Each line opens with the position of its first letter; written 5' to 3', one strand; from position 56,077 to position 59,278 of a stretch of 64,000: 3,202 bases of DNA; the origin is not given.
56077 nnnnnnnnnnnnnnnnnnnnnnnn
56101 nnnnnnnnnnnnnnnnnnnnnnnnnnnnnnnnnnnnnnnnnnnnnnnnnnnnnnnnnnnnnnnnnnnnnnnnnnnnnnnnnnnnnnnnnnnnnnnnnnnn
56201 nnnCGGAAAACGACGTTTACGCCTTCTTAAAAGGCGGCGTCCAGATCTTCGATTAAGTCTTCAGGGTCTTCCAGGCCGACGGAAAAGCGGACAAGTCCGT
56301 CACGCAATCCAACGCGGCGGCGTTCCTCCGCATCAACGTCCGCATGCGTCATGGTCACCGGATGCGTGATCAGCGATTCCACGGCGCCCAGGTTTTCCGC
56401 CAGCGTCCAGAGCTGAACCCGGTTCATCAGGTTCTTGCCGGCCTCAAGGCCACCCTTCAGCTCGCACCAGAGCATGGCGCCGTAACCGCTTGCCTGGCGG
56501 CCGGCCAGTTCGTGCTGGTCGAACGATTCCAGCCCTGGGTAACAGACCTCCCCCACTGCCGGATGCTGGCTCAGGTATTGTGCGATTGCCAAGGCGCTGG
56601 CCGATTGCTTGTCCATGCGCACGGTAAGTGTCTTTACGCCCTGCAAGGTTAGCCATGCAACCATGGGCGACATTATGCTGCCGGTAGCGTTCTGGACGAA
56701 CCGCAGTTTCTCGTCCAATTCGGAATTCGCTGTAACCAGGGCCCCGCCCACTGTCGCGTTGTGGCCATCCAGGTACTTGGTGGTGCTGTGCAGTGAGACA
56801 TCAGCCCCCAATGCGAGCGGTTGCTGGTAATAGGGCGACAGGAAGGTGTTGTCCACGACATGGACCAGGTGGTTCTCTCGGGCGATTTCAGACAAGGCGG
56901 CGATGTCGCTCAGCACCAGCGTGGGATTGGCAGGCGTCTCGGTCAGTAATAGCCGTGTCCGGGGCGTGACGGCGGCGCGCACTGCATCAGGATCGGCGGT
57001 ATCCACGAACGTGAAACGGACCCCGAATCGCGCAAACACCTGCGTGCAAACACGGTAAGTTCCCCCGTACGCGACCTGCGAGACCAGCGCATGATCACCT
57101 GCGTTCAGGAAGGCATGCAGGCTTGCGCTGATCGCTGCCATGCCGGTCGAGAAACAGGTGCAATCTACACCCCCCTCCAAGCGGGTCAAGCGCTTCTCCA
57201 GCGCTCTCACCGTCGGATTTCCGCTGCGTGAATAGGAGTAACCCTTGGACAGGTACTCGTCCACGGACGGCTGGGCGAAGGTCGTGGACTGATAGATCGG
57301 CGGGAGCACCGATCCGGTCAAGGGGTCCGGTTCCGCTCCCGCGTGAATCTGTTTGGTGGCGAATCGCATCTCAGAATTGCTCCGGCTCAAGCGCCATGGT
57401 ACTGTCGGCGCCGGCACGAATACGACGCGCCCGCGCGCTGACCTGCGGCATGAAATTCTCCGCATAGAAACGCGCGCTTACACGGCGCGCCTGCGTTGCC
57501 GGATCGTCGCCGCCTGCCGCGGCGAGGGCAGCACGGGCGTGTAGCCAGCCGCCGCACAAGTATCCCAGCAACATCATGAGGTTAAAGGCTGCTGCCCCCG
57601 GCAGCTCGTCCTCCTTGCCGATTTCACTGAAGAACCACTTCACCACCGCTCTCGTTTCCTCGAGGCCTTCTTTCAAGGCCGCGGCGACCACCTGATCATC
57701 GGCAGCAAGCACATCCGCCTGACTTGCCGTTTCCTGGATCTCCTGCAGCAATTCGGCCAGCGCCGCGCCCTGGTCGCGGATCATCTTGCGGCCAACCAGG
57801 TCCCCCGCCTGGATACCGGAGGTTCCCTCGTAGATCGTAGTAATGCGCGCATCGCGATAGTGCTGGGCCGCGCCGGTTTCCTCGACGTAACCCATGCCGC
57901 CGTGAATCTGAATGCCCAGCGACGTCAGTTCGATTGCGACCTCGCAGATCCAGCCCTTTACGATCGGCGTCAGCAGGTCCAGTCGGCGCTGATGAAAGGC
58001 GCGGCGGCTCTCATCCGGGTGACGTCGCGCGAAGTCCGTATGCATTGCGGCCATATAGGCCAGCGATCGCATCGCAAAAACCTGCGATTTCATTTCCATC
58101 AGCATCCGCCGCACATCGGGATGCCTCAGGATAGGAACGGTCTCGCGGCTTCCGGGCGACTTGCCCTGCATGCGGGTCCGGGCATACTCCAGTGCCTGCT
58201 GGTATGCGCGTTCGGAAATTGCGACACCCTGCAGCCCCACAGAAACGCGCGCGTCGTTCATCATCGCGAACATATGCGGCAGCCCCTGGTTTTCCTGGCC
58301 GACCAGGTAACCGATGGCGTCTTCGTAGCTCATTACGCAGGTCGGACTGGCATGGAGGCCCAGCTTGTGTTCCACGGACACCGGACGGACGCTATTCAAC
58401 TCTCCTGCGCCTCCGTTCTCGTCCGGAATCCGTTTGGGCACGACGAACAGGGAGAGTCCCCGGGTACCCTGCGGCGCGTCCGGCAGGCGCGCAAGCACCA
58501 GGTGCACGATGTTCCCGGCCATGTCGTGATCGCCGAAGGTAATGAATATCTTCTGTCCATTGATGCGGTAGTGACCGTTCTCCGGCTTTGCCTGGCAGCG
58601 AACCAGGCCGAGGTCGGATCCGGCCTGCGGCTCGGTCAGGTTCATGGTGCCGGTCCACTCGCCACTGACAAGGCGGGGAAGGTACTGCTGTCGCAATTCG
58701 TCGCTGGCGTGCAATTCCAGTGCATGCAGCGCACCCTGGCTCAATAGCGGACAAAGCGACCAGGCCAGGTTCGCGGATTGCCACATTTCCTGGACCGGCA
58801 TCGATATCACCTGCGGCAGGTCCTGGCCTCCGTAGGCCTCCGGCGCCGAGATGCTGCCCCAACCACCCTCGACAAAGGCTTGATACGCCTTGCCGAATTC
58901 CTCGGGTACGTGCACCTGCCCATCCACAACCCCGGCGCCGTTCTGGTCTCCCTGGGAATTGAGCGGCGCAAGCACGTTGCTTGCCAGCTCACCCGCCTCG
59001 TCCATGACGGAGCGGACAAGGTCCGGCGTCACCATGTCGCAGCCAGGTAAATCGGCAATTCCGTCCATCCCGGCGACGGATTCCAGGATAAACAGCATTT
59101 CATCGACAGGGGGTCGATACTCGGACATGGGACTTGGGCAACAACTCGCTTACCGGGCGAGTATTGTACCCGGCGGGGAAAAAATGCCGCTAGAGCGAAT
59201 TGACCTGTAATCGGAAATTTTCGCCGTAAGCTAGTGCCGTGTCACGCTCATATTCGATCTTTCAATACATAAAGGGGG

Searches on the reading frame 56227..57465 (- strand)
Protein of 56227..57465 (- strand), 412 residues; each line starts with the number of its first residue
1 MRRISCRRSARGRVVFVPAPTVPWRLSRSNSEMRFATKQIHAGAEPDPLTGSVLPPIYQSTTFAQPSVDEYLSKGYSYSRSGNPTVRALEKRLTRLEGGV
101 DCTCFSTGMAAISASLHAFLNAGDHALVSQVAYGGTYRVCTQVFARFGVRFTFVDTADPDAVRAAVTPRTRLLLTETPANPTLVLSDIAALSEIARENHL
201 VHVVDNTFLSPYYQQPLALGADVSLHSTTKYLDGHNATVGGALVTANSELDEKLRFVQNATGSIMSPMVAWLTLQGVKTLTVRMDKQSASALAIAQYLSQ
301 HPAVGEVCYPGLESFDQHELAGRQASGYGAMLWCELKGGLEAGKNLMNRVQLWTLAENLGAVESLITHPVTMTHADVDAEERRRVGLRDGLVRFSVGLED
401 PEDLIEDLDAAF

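Call 88: search_protein_families(library=pfam, proteins=[window:56227-57465:-], max_evalue=0.0001)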
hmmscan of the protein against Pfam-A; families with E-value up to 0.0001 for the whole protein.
window:56227-57465:- (412 aa): 3 families
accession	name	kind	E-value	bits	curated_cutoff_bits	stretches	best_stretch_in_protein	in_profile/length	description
PF01053.26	Cys_Met_Meta_PP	-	3e-142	474.1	27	1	36-412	1-380/381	Cys/Met metabolism PLP-dependent enzyme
PF01041.23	DegT_DnrJ_EryC1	-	2.8e-08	33.8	19.8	1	83-263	23-204/360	DegT/DnrJ/EryC1/StrS aminotransferase family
PF00155.27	Aminotran_1_2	-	6.2e-07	29.4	19.7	1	80-215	37-195/361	Aminotransferase class I and II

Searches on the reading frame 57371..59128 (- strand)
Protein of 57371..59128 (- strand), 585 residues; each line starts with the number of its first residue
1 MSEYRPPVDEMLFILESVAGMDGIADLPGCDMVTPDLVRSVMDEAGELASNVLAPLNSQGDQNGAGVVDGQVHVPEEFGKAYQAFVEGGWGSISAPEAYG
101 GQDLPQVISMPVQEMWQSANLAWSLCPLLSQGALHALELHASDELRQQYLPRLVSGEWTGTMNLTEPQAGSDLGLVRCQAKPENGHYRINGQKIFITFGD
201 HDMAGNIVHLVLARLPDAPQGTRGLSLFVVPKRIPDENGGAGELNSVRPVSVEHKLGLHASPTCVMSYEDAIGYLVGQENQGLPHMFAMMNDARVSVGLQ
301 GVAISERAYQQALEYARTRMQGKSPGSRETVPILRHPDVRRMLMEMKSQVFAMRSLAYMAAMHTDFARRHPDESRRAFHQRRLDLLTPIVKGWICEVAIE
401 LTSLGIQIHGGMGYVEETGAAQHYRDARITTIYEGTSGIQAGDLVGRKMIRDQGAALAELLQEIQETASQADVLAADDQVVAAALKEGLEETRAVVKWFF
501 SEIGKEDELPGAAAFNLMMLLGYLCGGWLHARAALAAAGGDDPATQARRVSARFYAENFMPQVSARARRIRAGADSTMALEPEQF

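Call 88: search_protein_families(library=pfam, proteins=[window:57371-59128:-], max_evalue=0.0001)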
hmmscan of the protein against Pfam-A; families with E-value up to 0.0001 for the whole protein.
window:57371-59128:- (585 aa): 6 families
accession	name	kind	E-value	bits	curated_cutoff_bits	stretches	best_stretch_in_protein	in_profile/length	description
PF00441.29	Acyl-CoA_dh_1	-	1.7e-25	90.4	22.4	1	280-443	1-144/150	Acyl-CoA dehydrogenase, C-terminal domain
PF12806.12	Acyl-CoA_dh_C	-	2e-22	80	30.3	1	460-580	1-123/124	Acetyl-CoA dehydrogenase C-terminal like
PF02770.24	Acyl-CoA_dh_M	-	2.5e-12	47.3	33.3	1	162-270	2-96/97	Acyl-CoA dehydrogenase, middle domain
PF22924.1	ACOX_C_alpha1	-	4.4e-10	40.1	27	1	289-437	3-157/169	Acyl-CoA oxidase, C-alpha1 domain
PF02771.21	Acyl-CoA_dh_N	-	7.7e-10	39.6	22.9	1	44-157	10-113/113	Acyl-CoA dehydrogenase, N-terminal domain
PF08028.16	Acyl-CoA_dh_2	-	7.7e-05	23.4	22.7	1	300-437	6-133/134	Acyl-CoA dehydrogenase, C-terminal domain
